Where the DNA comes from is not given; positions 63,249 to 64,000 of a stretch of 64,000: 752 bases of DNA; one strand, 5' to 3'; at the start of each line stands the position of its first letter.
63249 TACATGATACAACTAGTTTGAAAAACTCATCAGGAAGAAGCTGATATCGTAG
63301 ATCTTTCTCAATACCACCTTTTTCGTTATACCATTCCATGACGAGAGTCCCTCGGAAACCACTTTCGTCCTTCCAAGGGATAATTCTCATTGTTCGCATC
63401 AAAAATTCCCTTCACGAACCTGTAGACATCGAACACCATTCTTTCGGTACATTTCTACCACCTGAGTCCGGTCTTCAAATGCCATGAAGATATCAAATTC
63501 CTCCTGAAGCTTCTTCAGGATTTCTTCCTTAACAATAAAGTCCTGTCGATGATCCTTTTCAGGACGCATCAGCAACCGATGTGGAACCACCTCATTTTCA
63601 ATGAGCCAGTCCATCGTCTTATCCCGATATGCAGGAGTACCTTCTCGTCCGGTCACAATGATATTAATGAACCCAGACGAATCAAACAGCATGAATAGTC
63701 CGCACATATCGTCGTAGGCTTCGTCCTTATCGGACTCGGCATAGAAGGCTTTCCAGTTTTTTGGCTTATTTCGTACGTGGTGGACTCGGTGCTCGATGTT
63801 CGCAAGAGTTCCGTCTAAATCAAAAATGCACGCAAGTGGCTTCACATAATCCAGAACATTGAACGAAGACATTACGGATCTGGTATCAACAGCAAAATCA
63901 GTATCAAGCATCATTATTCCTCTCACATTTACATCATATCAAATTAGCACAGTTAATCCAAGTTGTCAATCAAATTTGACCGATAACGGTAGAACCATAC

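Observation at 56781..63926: Dispersed tRNA-repair toolkit: kinase, phosphatase and two RNA ligases next to the tRNA island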

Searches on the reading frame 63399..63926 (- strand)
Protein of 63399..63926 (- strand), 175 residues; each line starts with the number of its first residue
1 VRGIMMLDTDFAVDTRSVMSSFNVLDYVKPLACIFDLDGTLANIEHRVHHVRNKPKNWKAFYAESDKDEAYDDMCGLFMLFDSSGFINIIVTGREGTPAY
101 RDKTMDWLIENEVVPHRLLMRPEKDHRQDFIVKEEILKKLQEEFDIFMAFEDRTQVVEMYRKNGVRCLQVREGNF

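Call 3: search_protein_families(library=pfam, proteins=[window:63399-63926:-], max_evalue=0.01)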
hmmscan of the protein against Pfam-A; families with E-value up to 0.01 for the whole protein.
window:63399-63926:- (175 aa): 5 families
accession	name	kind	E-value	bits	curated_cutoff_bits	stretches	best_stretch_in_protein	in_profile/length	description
PF25109.1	HAD_PNKP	-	9.2e-29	100.8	27.6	1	30-175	1-143/143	Polynucleotide kinase PNKP phosphatase domain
PF03767.20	Acid_phosphat_B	-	1.5e-08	34.9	27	1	28-152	75-204/230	HAD superfamily, subfamily IIIB (Acid phosphatase)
PF24694.1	LNS2_PITM1-3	-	2.6e-05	24.7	27.7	1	34-166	2-116/124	PITM 1-3, LNS2 domain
PF00702.32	Hydrolase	-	0.0005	21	26.4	1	32-165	3-115/191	haloacid dehalogenase-like hydrolase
PF08645.17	PNK3P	-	0.008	16.4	22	0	34-150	4-89/161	Polynucleotide kinase 3 phosphatase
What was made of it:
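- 63399..63926 (-): Stand-alone HAD 3'-phosphatase, homolog of the T4 Pnkp phosphatase domain (DLDGT nucleophile motif). Pfam HAD_PNKP E=9e-29 (call 3).
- Checked: HAD, 63399-63926: Pfam HAD_PNKP at 100.8 bits against a cut-off of 27.6 (call 3).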

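Call 11: search_solved_structures(query=window:63399-63926:-, max_evalue=0.1, show_alignments=2)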
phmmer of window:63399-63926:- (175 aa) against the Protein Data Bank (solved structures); distinct sequences matched with E-value up to 0.1: 3.
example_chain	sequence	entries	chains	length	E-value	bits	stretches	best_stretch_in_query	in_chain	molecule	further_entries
5uj0_A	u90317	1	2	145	1.5e-16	63.8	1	29-175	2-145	Polynucleotide kinase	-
1ltq_A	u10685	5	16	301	1.1e-15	61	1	29-175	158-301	POLYNUCLEOTIDE KINASE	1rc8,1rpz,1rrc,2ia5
4xrp_A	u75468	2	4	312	3e-12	49.8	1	26-175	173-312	Pnkp1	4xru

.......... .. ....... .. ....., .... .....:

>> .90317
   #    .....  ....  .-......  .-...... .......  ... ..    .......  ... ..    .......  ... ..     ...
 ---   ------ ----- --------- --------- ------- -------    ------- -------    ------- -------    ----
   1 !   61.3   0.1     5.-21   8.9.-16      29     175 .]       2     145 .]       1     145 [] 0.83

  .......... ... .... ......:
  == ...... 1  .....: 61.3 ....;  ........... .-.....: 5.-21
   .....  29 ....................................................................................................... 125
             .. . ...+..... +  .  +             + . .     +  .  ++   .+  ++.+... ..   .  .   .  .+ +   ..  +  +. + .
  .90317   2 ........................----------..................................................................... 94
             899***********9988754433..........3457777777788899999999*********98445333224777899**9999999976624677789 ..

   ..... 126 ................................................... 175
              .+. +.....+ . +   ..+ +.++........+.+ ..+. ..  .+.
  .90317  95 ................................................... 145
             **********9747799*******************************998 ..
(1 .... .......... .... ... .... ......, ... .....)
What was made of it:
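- On T4 Pnkp-type HAD 3'-phosphatase (Pfam PF25109 HAD_PNKP): The last acidic pair is ED instead of DD (call 11). The ORF is 175 aa and only the HAD domain matches (calls 3, 11).
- Checked: It aligns end to end with the T4 Pnkp phosphatase domain (PDB 5uj0 E=1.5e-16; 1ltq residues 158-301) and has the DLDGT motif (call 11).
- The HAD motif IV reads ED instead of T4's DD (call 11).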

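Call 15: search_protein_families(library=phrogs, proteins=[window:63399-63926:-], max_evalue=0.001)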
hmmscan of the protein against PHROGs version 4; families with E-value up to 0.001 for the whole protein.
window:63399-63926:- (175 aa): 3 families
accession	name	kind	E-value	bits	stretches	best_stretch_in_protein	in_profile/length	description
phrog_415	-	other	5.8e-41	141.6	1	30-174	21-168/218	polynucleotide kinase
phrog_505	-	other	2.6e-34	120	1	27-175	158-295/295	polynucleotide kinase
phrog_4889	-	other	1.4e-07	32.1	1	33-165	10-146/339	polynucleotide kinase/phosphorylase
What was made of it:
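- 63399..63926 (-): PDB 5uj0/1ltq E~1e-16, aligned to the C-terminal residue (call 11). phrog_415/505 'polynucleotide kinase' (call 15).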

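Call 70: search_dna_similar(query=window:63399-63926:-, collection=phages, mode=protein, max_rows=30)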
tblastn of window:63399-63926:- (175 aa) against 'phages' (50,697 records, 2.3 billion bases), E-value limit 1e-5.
Records with a match: 3336; places in all: 3395; records where one place covers at least 80% of the query: 2571.
Best place of each record, by identity: <60% 3336.
By first word of the organism name: Escherichia 904; Klebsiella 706; Mycobacterium 524; Streptomyces 119; Shigella 113; Vibrio 105; Aeromonas 105; Gordonia 89; Acinetobacter 69; Enterobacter 68; and 66 more.
By host as written in the record: Mycobacterium smegmatis mc2 155 385; Escherichia coli 355; - 310; Klebsiella pneumoniae 298; Gordonia terrae 3612 77; Mycobacterium smegmatis mc#155 75; Escherichia coli K-12 MG1655 48; Streptomyces griseus ATCC 10137 45; and 630 more.
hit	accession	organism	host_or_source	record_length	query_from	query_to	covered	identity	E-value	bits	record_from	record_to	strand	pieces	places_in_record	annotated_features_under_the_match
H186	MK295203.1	Escherichia phage vB_EcoM_005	Escherichia coli O157: H7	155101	2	175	99%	36.2%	1e-15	79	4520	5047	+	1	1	polynucleotide 5'-kinase and 3'-phosphatase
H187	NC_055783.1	Escherichia phage vB_EcoM_005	Escherichia coli O157: H7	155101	2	175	99%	36.2%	1e-15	79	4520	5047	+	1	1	polynucleotide kinase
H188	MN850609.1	Escherichia phage dhaeg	Escherichia coli K-12 MG1655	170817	29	175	84%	40.4%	4e-18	86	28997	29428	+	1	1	zeta toxin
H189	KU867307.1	Salmonella phage vB_SnwM_CGG4-1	Salmonella Newport strain C398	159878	24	175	87%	38.8%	2e-20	92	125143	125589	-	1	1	polynucleotide kinase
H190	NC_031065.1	Salmonella phage vB_SnwM_CGG4-1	Salmonella Newport strain C398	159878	24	175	87%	38.8%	2e-20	92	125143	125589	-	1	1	polynucleotide kinase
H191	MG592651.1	Vibrio phage 1.283.A._10N.286.55.A1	Vibrio lentus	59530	34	175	81%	41.4%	3e-25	106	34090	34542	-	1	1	NLI interacting factor-like phosphatase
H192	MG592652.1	Vibrio phage 1.283.B._10N.286.55.A1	Vibrio lentus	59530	34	175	81%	41.4%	3e-25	106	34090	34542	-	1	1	NLI interacting factor-like phosphatase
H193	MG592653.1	Vibrio phage 1.283.C._10N.286.55.A1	Vibrio lentus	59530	34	175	81%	41.4%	3e-25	106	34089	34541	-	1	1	NLI interacting factor-like phosphatase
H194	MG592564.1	Vibrio phage 1.195.O._10N.286.54.C8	Vibrio lentus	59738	34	175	81%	41.4%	3e-25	106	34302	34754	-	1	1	NLI interacting factor-like phosphatase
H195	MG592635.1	Vibrio phage 1.269.O._10N.286.54.A6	Vibrio lentus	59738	34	175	81%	41.4%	3e-25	106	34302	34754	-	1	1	NLI interacting factor-like phosphatase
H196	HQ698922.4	Acinetobacter phage ZZ1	Acinetobacter baumannii (clinical ...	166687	24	175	87%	38.6%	1e-20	94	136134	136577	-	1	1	pseT: polynucleotide 5'-kinase and 3'-phosphatase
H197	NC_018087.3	Acinetobacter phage ZZ1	Acinetobacter baumannii (clinical ...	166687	24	175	87%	38.6%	1e-20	94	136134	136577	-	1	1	pseT: polynucleotide kinase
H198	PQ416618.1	Escherichia phage vB_VIPECOMC06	Escherichia coli ATCC 11229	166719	29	175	84%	39.7%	7e-19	89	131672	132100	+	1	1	polynucleotide kinase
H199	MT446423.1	Escherichia virus TH58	Escherichia coli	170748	29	175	84%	39.7%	7e-19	88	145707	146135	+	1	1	record has no annotation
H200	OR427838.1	Escherichia phage fDHCT2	Escherichia coli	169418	29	175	84%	39.7%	4e-17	84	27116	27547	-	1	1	pseT: polynucleotide kinase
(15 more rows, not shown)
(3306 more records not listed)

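Call 84: search_protein_families(library=ncbifam, proteins=[window:63399-63926:-], max_evalue=0.01)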
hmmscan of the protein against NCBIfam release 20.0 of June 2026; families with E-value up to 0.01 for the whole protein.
window:63399-63926:- (175 aa): 0 families
